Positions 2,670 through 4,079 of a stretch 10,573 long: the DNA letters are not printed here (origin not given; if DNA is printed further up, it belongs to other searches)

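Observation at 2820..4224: HigB-like toxin with a HigA-HTH::ImmA/IrrE metallopeptidase fusion: candidate protease-gated toxin-antitoxin or abortive-infection switch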

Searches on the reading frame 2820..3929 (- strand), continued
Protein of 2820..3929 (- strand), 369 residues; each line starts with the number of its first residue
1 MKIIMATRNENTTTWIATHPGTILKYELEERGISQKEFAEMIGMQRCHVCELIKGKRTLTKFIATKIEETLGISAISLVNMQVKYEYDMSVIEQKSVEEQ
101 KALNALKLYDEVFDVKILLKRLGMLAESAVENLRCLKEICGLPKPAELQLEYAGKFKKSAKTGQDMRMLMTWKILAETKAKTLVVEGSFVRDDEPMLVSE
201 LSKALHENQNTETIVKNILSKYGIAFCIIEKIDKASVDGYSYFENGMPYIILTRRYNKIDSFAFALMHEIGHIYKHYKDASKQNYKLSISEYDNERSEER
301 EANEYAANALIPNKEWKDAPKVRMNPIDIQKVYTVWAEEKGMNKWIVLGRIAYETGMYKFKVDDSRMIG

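Call 85: search_protein_families(library=pfam, proteins=[L163:3499-4260:+, L163:4244-4654:+, L170:3233-4084:+, L170:4071-4490:+, L157:3182-3841:-, L157:3888-4739:-], max_evalue=0.01)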
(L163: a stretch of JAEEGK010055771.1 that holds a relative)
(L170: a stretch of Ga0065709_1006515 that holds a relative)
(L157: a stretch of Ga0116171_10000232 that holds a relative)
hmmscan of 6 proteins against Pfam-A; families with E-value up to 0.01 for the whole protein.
L163:3499-4260:+ (253 aa): 1 family
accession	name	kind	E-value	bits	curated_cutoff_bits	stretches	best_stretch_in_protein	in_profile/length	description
PF14386.11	DUF4417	-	5.7e-38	130.7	28.9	1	72-227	18-170/183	Domain of unknown function (DUF4417)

L163:4244-4654:+ (136 aa): 0 families

L170:3233-4084:+ (283 aa): 1 family
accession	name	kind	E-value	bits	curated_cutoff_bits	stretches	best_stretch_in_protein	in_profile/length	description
PF14386.11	DUF4417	-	5e-15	55.9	28.9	1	93-258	8-170/183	Domain of unknown function (DUF4417)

L170:4071-4490:+ (139 aa): 0 families

L157:3182-3841:- (219 aa): 1 family
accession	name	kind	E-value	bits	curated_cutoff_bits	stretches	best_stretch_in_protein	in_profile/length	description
PF13676.11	TIR_2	-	0.0013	19.7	28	1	16-100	1-77/122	TIR domain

L157:3888-4739:- (283 aa): 1 family
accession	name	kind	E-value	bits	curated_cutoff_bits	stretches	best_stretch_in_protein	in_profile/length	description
PF18863.6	AbiJ_NTD4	-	1.4e-18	68.2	34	1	3-160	2-151/152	AbiJ N-terminal domain 4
